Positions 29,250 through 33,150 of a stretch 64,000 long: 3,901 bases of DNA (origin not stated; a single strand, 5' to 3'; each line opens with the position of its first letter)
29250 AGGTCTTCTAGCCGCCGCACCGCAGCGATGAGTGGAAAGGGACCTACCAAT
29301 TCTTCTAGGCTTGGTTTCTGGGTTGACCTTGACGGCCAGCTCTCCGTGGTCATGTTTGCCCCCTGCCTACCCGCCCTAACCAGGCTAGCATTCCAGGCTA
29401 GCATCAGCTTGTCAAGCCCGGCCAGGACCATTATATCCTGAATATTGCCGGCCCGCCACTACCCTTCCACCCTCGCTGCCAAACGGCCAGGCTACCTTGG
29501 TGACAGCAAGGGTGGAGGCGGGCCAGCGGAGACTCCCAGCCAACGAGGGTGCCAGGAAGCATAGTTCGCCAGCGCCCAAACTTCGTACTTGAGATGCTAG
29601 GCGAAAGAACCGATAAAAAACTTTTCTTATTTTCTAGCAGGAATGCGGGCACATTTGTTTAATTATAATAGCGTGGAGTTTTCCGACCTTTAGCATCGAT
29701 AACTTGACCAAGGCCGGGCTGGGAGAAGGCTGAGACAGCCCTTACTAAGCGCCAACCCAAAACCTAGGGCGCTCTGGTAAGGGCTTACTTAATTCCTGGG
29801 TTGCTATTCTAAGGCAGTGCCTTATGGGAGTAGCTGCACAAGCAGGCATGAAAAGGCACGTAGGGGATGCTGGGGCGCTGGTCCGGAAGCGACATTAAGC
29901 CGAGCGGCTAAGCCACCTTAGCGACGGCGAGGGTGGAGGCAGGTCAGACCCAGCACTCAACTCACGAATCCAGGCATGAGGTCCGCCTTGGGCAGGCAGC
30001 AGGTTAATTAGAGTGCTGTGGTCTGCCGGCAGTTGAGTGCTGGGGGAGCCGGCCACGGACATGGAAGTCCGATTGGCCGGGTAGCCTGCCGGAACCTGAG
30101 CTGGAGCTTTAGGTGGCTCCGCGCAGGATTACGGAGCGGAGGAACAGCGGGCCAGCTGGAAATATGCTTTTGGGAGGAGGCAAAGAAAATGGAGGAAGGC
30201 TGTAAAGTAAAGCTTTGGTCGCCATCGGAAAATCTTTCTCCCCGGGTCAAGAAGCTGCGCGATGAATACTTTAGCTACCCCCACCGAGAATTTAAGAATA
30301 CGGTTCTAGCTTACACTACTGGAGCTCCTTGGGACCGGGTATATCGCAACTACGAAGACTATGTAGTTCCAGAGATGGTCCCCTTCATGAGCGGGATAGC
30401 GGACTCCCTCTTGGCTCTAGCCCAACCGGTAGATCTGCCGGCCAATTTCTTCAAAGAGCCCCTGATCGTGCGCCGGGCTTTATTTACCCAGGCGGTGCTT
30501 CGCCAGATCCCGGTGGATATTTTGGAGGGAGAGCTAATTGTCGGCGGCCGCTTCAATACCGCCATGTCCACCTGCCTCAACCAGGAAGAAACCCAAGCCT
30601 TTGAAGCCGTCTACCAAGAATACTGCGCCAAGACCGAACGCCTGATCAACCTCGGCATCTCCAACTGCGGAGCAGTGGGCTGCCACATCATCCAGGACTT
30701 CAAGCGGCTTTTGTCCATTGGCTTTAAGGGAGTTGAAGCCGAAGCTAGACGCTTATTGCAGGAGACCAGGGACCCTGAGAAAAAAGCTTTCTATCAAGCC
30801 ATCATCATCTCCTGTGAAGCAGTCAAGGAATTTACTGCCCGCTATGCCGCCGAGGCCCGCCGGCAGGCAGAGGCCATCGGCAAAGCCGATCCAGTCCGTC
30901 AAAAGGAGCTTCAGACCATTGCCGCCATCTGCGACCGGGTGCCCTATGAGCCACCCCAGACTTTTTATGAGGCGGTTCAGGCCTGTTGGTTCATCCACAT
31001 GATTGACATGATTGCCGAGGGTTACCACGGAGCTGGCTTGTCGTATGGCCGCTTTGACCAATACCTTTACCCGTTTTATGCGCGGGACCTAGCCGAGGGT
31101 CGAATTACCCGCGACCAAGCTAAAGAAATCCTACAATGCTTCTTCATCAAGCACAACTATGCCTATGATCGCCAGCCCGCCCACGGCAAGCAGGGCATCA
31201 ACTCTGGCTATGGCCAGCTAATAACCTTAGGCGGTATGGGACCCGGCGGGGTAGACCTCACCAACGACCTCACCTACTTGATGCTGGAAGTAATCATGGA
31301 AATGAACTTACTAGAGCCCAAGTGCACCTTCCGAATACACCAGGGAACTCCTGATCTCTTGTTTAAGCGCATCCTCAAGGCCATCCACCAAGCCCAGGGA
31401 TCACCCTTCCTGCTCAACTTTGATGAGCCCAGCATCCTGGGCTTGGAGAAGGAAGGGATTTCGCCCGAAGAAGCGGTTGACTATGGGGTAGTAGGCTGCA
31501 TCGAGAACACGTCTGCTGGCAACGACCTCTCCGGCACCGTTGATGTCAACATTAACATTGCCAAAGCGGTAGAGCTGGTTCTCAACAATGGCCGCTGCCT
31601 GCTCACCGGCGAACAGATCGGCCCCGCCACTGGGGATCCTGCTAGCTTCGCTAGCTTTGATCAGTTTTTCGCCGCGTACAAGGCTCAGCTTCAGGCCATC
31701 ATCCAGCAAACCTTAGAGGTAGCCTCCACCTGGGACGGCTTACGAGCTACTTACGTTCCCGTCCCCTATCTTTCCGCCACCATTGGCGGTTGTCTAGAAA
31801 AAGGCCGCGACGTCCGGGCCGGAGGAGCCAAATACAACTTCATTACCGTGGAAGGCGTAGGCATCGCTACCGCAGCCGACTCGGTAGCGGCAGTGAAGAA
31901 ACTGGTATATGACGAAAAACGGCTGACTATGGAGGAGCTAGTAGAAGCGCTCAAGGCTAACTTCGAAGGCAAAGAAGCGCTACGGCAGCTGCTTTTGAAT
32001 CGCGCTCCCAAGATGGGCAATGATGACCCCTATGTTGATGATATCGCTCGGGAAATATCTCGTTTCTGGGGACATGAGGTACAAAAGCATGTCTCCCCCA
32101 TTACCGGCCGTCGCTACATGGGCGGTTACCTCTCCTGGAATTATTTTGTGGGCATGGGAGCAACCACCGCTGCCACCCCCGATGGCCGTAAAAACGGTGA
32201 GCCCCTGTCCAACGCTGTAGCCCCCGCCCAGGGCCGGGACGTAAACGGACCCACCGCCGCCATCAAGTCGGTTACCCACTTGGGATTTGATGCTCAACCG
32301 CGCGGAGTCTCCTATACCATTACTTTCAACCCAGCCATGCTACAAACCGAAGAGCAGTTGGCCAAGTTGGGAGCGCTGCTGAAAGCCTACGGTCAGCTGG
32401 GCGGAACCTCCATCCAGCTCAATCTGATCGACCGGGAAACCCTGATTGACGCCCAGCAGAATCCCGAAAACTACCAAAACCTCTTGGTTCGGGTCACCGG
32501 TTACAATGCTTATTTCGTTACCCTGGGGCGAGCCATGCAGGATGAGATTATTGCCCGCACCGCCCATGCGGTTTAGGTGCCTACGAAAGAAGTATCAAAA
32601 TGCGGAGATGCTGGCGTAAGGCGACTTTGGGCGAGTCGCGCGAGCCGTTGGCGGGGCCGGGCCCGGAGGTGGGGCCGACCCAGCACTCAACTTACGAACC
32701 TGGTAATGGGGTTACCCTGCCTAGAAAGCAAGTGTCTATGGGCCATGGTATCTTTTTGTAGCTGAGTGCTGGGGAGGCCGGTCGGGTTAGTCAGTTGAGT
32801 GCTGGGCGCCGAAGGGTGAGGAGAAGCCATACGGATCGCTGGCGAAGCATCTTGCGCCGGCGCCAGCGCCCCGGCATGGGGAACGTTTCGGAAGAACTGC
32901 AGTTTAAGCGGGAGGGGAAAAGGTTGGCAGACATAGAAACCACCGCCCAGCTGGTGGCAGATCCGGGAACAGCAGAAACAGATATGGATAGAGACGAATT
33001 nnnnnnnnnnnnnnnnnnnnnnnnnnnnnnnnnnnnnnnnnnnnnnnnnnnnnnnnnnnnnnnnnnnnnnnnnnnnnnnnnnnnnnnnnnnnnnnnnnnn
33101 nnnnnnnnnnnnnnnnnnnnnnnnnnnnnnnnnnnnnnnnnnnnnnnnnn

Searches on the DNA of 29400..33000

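Call 5: search_rna_families(source=window, start=29400, end=33000, threshold=evalue, max_evalue=10, show_alignments=3)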
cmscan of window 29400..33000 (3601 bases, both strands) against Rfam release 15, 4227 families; matches with E-value up to 10: 1.
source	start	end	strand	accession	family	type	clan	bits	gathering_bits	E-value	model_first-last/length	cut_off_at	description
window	30476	30563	+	RF01497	ALIL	Cis-reg;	-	11.8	50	9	1-117/117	no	ALIL pseudoknot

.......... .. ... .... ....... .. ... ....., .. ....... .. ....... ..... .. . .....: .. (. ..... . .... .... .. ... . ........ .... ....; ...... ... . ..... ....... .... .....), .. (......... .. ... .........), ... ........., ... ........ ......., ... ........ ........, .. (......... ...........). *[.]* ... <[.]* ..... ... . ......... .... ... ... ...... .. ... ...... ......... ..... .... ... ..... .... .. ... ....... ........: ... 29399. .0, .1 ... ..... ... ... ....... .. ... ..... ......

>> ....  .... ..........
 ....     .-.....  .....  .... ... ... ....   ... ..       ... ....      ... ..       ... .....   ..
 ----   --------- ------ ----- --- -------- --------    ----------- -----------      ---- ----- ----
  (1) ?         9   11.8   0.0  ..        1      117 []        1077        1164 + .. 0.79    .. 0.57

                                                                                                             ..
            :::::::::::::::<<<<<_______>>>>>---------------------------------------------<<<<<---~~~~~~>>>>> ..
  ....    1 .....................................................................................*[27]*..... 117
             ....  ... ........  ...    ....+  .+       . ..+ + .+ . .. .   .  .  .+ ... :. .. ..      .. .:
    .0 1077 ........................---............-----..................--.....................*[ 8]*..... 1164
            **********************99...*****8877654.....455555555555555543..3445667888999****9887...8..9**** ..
